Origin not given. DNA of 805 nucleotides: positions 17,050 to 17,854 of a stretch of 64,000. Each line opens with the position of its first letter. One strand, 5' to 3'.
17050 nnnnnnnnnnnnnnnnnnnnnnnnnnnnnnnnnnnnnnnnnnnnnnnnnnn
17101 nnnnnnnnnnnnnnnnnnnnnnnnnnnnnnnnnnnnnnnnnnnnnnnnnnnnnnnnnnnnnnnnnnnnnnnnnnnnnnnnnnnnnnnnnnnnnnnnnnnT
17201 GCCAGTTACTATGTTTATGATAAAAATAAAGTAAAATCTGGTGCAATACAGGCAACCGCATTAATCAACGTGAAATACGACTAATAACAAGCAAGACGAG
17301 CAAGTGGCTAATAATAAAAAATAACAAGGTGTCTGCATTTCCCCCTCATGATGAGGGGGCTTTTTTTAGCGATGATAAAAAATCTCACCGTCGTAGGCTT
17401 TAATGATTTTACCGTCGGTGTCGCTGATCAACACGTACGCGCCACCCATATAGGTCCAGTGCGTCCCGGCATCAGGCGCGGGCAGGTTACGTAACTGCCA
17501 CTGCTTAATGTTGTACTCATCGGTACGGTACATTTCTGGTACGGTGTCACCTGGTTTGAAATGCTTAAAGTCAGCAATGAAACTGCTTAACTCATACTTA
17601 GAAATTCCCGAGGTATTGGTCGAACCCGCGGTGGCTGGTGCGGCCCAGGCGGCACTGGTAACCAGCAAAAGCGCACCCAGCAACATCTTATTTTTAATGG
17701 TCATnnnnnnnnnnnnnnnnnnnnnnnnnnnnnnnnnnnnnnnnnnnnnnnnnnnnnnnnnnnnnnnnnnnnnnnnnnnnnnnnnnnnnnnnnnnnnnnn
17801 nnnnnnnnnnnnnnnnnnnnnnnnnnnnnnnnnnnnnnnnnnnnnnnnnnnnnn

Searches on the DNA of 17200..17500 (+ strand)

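Call 5: search_dna_similar(query=window:17200-17500:+, collection=ecoli_genomes, mode=near, max_rows=30, rows=spread)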
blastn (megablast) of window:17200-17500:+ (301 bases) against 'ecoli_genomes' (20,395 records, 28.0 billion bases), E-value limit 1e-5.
Records with a match: 5356; places in all: 5375; records where one place covers at least 80% of the query: 5330.
Genomes with a match: 5356 of 5426; with a place that covers at least 80% of the query: 5330. Places per genome that has any: lowest 1, median 1, highest 2. On chromosomes: 5374 places; on plasmids: 1.
Best place of each record, by identity: >=99% 34; 95-99% 3120; 90-95% 2169; 80-90% 33.
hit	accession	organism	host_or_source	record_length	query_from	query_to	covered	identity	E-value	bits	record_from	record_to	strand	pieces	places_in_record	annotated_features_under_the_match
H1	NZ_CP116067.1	Escherichia coli strain DETEC-S792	ICU staff rectal swab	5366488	1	301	100%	99.7%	8e-154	551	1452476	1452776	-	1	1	rcnB: Ni(II)/Co(II) efflux transporter accessory subunit RcnB | yehA: putative fimbrial-like adhesin protein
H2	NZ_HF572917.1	Escherichia coli strain HUSEC2011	Homo sapiens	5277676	1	301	100%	96.7%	8e-139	501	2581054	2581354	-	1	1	rcnB: Ni(II)/Co(II) efflux transporter accessory subunit RcnB | yehA: putative fimbrial-like adhesin protein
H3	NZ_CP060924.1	Escherichia coli strain EC14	Homo sapiens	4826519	1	301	100%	96.7%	8e-139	501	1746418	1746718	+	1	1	rcnB: Ni(II)/Co(II) efflux transporter accessory subunit RcnB | yehA: putative fimbrial-like adhesin protein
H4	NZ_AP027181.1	Escherichia coli strain 98E11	Homo sapiens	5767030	1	301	100%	96.7%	8e-139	501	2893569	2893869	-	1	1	rcnB: Ni(II)/Co(II) efflux transporter accessory subunit RcnB | yehA: putative fimbrial-like adhesin protein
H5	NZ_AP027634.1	Escherichia coli strain PSJ-22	Homo sapiens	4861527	1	301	100%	96.7%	8e-139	501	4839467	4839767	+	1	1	rcnB: Ni(II)/Co(II) efflux transporter accessory subunit RcnB | yehA: putative fimbrial-like adhesin protein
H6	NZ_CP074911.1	Escherichia coli strain 08_3418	Homo sapiens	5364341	1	301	100%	96.7%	8e-139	501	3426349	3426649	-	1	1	rcnB: Ni(II)/Co(II) efflux transporter accessory subunit RcnB | yehA: putative fimbrial-like adhesin protein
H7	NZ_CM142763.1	Escherichia coli strain GPEC620-622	chicken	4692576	1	301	100%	96.7%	8e-139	501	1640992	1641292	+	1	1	rcnB: Ni(II)/Co(II) efflux transporter accessory subunit RcnB | yehA: putative fimbrial-like adhesin protein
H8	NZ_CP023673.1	Escherichia coli strain SMN013SH2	cattle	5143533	1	301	100%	96.3%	4e-137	496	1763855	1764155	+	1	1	rcnB: Ni(II)/Co(II) efflux transporter accessory subunit RcnB | yehA: putative fimbrial-like adhesin protein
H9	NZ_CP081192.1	Escherichia coli strain EC1722-1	Homo sapiens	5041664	2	301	100%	96.7%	3e-138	499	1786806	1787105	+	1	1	rcnB: Ni(II)/Co(II) efflux transporter accessory subunit RcnB | yehA: putative fimbrial-like adhesin protein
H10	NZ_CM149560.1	Escherichia coli strain MEI7BO1-21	Soil surface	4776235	2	301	100%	96.7%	3e-138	499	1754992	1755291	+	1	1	rcnB: Ni(II)/Co(II) efflux transporter accessory subunit RcnB | yehA: putative fimbrial-like adhesin protein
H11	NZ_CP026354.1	Escherichia coli strain 3FA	not applicable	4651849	2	301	100%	96.3%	1e-136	494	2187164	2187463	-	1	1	rcnB: Ni(II)/Co(II) efflux transporter accessory subunit RcnB | yehA: putative fimbrial-like adhesin protein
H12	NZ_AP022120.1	Escherichia coli strain WP5-W18-ESBL-11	-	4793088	2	301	100%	96.3%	1e-136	494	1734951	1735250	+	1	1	rcnB: Ni(II)/Co(II) efflux transporter accessory subunit RcnB | yehA: putative fimbrial-like adhesin protein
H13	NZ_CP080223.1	Escherichia coli O141:H4 strain P13-6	Sus scrofa domesticus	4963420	2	301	100%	96.3%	1e-136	494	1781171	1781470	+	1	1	rcnB: Ni(II)/Co(II) efflux transporter accessory subunit RcnB | yehA: putative fimbrial-like adhesin protein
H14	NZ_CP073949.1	Escherichia coli strain MB50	Poultry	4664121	2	301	100%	96.3%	1e-136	494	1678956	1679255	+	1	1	rcnB: Ni(II)/Co(II) efflux transporter accessory subunit RcnB | yehA: putative fimbrial-like adhesin protein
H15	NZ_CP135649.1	Escherichia coli strain TUM14664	missing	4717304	2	301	100%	96.3%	1e-136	494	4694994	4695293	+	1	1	rcnB: Ni(II)/Co(II) efflux transporter accessory subunit RcnB | putative fimbrial-like adhesin protein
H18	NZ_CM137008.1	Escherichia coli strain 3CM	Mink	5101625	2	301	100%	94.7%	3e-128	466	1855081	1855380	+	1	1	rcnB: Ni(II)/Co(II) efflux transporter accessory subunit RcnB | putative fimbrial-like adhesin protein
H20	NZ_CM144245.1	Escherichia coli strain CB7453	Homo sapiens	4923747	1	301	100%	93.7%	8e-124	451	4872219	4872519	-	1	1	rcnB: Ni(II)/Co(II) efflux transporter accessory subunit RcnB | yehA: putative fimbrial-like adhesin protein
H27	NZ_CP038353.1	Escherichia coli O157:H7 strain F8797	missing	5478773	2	301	100%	93.4%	1e-121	444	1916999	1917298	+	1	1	rcnB: Ni(II)/Co(II) efflux transporter accessory subunit RcnB | fimbrial protein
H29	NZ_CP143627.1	Escherichia coli strain FJ_Ec_21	swine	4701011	2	301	100%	92.0%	6e-115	422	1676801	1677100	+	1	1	rcnB: Ni(II)/Co(II) efflux transporter accessory subunit RcnB | yehA: putative fimbrial-like adhesin protein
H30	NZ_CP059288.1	Escherichia coli strain 1506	Homo sapiens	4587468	164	301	46%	100.0%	7e-65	255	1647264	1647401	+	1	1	rcnB: Ni(II)/Co(II) efflux transporter accessory subunit RcnB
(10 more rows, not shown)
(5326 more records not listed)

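Call 7: get_annotated_region(hit=H1, flank=1500)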
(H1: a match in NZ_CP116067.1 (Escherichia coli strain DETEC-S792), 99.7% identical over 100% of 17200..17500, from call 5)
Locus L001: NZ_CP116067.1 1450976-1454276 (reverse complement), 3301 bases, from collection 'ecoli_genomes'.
description: Escherichia coli strain DETEC-S792 chromosome, complete genome
organism: Escherichia coli strain DETEC-S792 (NCBI taxid 562)
replicon: chromosome; assembly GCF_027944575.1
host: -; source: ICU staff rectal swab; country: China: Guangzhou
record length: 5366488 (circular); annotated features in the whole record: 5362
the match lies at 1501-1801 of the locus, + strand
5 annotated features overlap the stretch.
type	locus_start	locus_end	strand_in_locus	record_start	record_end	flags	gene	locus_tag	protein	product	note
CDS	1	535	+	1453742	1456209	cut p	yehB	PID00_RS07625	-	fimbrial biogenesis outer membrane usher protein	frameshifted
CDS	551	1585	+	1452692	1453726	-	yehA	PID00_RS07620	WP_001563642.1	putative fimbrial-like adhesin protein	-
CDS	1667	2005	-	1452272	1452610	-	rcnB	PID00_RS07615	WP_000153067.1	Ni(II)/Co(II) efflux transporter accessory subunit RcnB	-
CDS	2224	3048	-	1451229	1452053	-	rcnA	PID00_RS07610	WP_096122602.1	nickel/cobalt efflux protein RcnA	-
CDS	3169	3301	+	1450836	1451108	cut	rcnR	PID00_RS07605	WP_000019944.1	Ni(II)/Co(II)-binding transcriptional repressor RcnR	-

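Call 8: get_annotated_region(hit=H11, flank=300)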
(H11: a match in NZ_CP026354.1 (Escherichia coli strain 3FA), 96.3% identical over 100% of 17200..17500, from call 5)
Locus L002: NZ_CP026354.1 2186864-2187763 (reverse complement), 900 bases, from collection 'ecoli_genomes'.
description: Escherichia coli strain 3FA chromosome, complete genome
organism: Escherichia coli strain 3FA (NCBI taxid 562)
replicon: chromosome; assembly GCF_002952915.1
host: not applicable; source: not applicable; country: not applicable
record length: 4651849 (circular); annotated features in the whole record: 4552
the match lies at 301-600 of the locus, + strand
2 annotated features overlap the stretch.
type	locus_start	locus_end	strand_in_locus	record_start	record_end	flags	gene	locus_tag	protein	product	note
CDS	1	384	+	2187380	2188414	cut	yehA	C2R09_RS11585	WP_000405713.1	putative fimbrial-like adhesin protein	-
CDS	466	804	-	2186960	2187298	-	rcnB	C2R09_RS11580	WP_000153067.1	Ni(II)/Co(II) efflux transporter accessory subunit RcnB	-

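Call 9: get_annotated_region(hit=H18, flank=300)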
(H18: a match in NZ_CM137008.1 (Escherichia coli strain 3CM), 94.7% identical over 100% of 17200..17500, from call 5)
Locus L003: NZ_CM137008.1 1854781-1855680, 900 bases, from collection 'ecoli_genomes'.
description: Escherichia coli strain 3CM chromosome, whole genome shotgun sequence
organism: Escherichia coli strain 3CM (NCBI taxid 562)
replicon: chromosome; assembly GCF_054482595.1
host: Mink; source: missing; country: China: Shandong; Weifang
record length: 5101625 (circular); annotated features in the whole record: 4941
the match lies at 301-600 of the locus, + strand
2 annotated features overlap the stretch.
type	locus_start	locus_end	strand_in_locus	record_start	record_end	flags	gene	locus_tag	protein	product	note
CDS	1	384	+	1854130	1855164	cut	-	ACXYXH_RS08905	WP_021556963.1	putative fimbrial-like adhesin protein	-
CDS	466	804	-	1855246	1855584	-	rcnB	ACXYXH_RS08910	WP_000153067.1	Ni(II)/Co(II) efflux transporter accessory subunit RcnB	-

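Call 10: get_annotated_region(hit=H20, flank=300)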
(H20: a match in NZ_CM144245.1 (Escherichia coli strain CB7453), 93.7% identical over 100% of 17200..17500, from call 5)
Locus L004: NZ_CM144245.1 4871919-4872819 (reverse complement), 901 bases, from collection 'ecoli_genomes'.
description: Escherichia coli strain CB7453 chromosome, whole genome shotgun sequence
organism: Escherichia coli strain CB7453 (NCBI taxid 562)
replicon: chromosome; assembly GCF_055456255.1
host: Homo sapiens; source: missing; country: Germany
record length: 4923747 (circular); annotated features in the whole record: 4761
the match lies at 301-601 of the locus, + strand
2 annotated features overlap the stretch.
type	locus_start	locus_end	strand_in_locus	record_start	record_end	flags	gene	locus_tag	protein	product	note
CDS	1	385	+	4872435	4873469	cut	yehA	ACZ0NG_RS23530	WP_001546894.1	putative fimbrial-like adhesin protein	-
CDS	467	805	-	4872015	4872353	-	rcnB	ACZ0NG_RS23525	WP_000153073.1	Ni(II)/Co(II) efflux transporter accessory subunit RcnB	-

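Call 11: get_annotated_region(hit=H27, flank=300)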
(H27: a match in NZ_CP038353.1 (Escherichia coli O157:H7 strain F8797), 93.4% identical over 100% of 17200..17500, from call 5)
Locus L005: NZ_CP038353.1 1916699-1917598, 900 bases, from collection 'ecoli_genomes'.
description: Escherichia coli O157:H7 strain F8797 chromosome, complete genome
organism: Escherichia coli O157:H7 strain F8797 (NCBI taxid 83334)
replicon: chromosome; assembly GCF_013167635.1
host: missing; source: missing; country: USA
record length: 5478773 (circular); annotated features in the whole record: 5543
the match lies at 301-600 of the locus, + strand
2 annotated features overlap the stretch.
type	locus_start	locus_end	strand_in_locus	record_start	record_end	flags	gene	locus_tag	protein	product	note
CDS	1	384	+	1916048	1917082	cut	-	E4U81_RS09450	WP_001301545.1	fimbrial protein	-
CDS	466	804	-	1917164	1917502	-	rcnB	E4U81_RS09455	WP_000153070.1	Ni(II)/Co(II) efflux transporter accessory subunit RcnB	-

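Call 12: get_annotated_region(hit=H29, flank=300)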
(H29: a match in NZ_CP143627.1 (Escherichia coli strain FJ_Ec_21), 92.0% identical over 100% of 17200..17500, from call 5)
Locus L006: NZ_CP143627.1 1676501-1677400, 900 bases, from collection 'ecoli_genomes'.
description: Escherichia coli strain FJ_Ec_21 chromosome, complete genome
organism: Escherichia coli strain FJ_Ec_21 (NCBI taxid 562)
replicon: chromosome; assembly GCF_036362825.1
host: swine; source: Fece; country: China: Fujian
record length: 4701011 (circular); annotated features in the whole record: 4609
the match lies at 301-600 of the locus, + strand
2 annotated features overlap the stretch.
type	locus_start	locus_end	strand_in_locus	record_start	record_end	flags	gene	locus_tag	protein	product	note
CDS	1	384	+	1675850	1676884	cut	yehA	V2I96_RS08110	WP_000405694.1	putative fimbrial-like adhesin protein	-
CDS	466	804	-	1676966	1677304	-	rcnB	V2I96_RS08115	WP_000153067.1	Ni(II)/Co(II) efflux transporter accessory subunit RcnB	-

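Call 13: get_annotated_region(hit=H30, flank=1500)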
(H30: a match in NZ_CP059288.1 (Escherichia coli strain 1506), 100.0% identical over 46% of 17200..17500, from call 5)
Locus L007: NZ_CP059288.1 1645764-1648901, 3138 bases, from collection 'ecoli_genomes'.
description: Escherichia coli strain 1506 chromosome, complete genome
organism: Escherichia coli strain 1506 (NCBI taxid 562)
replicon: chromosome; assembly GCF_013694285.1
host: Homo sapiens; source: missing; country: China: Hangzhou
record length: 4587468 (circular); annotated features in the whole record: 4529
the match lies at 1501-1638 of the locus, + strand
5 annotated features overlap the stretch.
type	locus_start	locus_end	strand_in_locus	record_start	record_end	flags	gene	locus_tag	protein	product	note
CDS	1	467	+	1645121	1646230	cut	apbC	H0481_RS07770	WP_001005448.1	iron-sulfur cluster carrier protein ApbC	-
CDS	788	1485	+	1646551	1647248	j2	-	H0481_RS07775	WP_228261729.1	IS1 family transposase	programmed frameshift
CDS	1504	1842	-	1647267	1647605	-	rcnB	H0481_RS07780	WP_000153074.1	Ni(II)/Co(II) efflux transporter accessory subunit RcnB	-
CDS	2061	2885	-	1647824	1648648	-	rcnA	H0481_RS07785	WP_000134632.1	nickel/cobalt efflux protein RcnA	-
CDS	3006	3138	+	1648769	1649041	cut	rcnR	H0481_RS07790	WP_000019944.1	Ni(II)/Co(II)-binding transcriptional repressor RcnR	-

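Call 47: search_dna_similar(query=window:17315-17400:+, collection=ecoli_genomes, mode=near, max_rows=12, rows=spread)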
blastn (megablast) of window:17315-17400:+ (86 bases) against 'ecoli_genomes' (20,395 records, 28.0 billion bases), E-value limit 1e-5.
Records with a match: 5338; places in all: 5340; records where one place covers at least 80% of the query: 5322.
Genomes with a match: 5338 of 5426; with a place that covers at least 80% of the query: 5322. Places per genome that has any: lowest 1, median 1, highest 2. On chromosomes: 5339 places; on plasmids: 1.
Best place of each record, by identity: >=99% 2686; 95-99% 513; 90-95% 1098; 80-90% 1041.
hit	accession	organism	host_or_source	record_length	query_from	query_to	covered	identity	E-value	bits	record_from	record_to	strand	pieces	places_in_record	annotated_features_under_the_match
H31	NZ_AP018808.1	Escherichia coli strain E2865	Bos taurus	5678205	1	86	100%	100.0%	1e-36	159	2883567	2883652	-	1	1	rcnB: Ni(II)/Co(II) efflux transporter accessory subunit RcnB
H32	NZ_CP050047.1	Escherichia coli strain 90-1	broiler chicken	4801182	1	86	100%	100.0%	1e-36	159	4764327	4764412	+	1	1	rcnB: Ni(II)/Co(II) efflux transporter accessory subunit RcnB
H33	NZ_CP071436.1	Escherichia coli strain EcPNK006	Homo sapiens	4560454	1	86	100%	100.0%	1e-36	159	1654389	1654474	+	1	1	rcnB: Ni(II)/Co(II) efflux transporter accessory subunit RcnB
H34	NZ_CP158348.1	Escherichia coli strain 23713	Homo sapiens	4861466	1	86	100%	100.0%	1e-36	159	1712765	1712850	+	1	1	rcnB: Ni(II)/Co(II) efflux transporter accessory subunit RcnB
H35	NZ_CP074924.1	Escherichia coli strain 07_3722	Homo sapiens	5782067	1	86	100%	100.0%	1e-36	159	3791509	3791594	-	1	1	rcnB: Ni(II)/Co(II) efflux transporter accessory subunit RcnB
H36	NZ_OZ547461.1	Escherichia coli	Homo sapiens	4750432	1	86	100%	100.0%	1e-36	159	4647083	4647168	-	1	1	rcnB: Ni(II)/Co(II) efflux transporter accessory subunit RcnB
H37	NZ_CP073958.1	Escherichia coli strain MB46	Poultry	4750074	1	86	100%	98.8%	5e-35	154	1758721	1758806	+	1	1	rcnB: Ni(II)/Co(II) efflux transporter accessory subunit RcnB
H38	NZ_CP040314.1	Escherichia coli strain MA11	meat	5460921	1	86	100%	92.0%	5e-25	121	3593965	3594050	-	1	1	rcnB: Ni(II)/Co(II) efflux transporter accessory subunit RcnB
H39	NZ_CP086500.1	Escherichia coli strain Ec-050-T5-MAC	Homo sapiens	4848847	3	86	98%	93.0%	1e-25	122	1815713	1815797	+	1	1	rcnB: Ni(II)/Co(II) efflux transporter accessory subunit RcnB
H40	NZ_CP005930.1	Escherichia coli APEC IMT5155 strain APEC IMT5155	chicken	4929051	3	86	98%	89.5%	2e-20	106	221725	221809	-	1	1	rcnB: Ni(II)/Co(II) efflux transporter accessory subunit RcnB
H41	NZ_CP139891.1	Escherichia coli strain ECO20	Homo sapiens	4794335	3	86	98%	89.5%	2e-20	106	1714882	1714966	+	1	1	rcnB: Ni(II)/Co(II) efflux transporter accessory subunit RcnB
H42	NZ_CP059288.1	Escherichia coli strain 1506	Homo sapiens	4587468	49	86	44%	100.0%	6e-10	71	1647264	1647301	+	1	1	rcnB: Ni(II)/Co(II) efflux transporter accessory subunit RcnB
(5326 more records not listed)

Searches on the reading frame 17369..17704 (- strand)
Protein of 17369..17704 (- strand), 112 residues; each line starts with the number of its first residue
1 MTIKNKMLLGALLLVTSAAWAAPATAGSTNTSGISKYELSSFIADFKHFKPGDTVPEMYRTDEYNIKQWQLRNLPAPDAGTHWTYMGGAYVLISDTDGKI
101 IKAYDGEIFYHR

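Call 32: find_related_loci(query=window:17369-17704:-, collection=genome_contigs, flank=2500)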
Query window:17369-17704:- (112 aa) in genome_contigs; peptide patterns used: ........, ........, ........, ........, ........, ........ (x = any residue, [..] = any of these).
600 stretches matched a pattern (row limit reached: there are more); 28 encode a relative of the query (tblastn E <= 1e-3); 28 distinct loci.
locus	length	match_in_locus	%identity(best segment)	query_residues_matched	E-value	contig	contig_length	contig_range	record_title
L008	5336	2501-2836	96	1-112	8e-73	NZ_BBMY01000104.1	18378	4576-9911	Escherichia albertii NBRC 107761 = DSM 17582 strain NBRC 107761, whole genome shotgun sequence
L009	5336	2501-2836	96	1-112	7e-73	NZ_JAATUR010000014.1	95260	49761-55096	Escherichia coli strain SCPM-O-B-8794 14length=95260, whole genome shotgun sequence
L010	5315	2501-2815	79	2-112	1e-57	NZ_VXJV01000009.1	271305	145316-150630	Salmonella enterica subsp. diarizonae strain CCUG 30040T contig_0000009, whole genome shotgun sequence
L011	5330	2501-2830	77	1-112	9e-52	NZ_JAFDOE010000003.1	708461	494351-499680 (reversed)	Citrobacter sp. FP75 contig3, whole genome shotgun sequence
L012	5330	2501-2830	72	1-112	1e-50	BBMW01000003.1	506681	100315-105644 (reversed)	Citrobacter werkmanii NBRC 105721 DNA, contig: CIWKM03, whole genome shotgun sequence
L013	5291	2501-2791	74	11-112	2e-50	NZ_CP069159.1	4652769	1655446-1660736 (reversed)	Citrobacter sp. R56 chromosome, complete genome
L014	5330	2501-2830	72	1-112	1e-50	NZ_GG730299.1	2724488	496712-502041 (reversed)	Citrobacter youngae ATCC 29220 Scfld0, whole genome shotgun sequence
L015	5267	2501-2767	83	21-112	1e-49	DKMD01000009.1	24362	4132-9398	MAG TPA_asm: Pluralibacter sp. UBA7423 UBA7423_contig_132, whole genome shotgun sequence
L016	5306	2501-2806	72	4-112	3e-49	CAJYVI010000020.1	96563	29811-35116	MAG: uncultured Pseudocitrobacter sp. isolate SP260_1_metabat2_genome_mining.39 genome assembly, contig: k127_42578, who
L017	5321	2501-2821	72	4-112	2e-49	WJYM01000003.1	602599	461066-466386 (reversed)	Enterobacteriaceae bacterium RIT691 3, whole genome shotgun sequence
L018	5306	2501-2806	71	4-112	1e-48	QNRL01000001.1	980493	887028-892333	Pseudocitrobacter faecalis strain DSM 27453 Ga0244571_101, whole genome shotgun sequence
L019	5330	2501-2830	78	1-112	4e-47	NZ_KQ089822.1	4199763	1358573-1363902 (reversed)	Citrobacter sp. MGH106 aetzL-supercont1.1, whole genome shotgun sequence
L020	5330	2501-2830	78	1-112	3e-46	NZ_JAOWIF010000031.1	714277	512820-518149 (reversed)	Citrobacter sp. Cu233 222, whole genome shotgun sequence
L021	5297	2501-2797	70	7-112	3e-46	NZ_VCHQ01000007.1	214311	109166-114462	Klebsiella indica strain TOUT106 salmonela_mira_c7, whole genome shotgun sequence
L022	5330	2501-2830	64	1-112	4e-44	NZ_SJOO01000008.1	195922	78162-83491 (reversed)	Enterobacter wuhouensis strain WCHEW120002 8, whole genome shotgun sequence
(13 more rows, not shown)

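Call 57: search_protein_families(library=pfam, proteins=[L010:2879-3892:-, L015:2834-3259:+, L013:3031-4140:-, window:17369-17704:-], max_evalue=0.001)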
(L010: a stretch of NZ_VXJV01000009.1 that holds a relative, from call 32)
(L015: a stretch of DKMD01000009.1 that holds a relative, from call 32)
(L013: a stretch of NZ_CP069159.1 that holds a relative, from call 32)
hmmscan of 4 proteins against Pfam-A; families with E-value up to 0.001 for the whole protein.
L010:2879-3892:- (337 aa): 1 family
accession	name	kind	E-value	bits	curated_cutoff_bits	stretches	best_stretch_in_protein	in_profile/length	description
PF00419.26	Fimbrial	-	4.6e-13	50.2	25.6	1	188-337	4-151/151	Fimbrial protein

L015:2834-3259:+ (141 aa): 3 families
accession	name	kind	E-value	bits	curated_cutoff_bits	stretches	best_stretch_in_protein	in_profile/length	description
PF13508.13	Acetyltransf_7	-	6e-17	62.2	27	1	45-121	2-83/84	Acetyltransferase (GNAT) domain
PF00583.31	Acetyltransf_1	-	5.4e-16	59.4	20.7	1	21-120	9-116/116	Acetyltransferase (GNAT) family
PF13673.13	Acetyltransf_10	-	1.2e-12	48.4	23.6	1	45-122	30-109/128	Acetyltransferase (GNAT) domain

L013:3031-4140:- (369 aa): 5 families
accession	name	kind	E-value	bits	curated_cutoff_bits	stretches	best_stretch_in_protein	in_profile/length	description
PF10609.15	ParA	-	4.4e-102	341.1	27.1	1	106-349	2-245/246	NUBPL iron-transfer P-loop NTPase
PF01656.29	CbiA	-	5.8e-11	42.9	25.4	1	110-275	1-79/125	CobQ/CobB/MinD/ParA nucleotide binding domain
PF13614.12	AAA_31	-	8.3e-10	39.3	27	1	108-147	2-41/177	AAA domain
PF00142.24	Fer4_NifH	-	1.8e-08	34.6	25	1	114-159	6-51/271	4Fe-4S iron sulfur cluster binding proteins, NifH/frxC family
PF09140.17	MipZ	-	2.8e-08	33.9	20.7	1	109-229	2-112/262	ATPase MipZ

window:17369-17704:- (112 aa): 1 family
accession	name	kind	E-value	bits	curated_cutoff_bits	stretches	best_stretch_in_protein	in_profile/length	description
PF11776.13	RcnB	-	7.3e-19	67.8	25.9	1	52-101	1-50/51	Nickel/cobalt transporter regulator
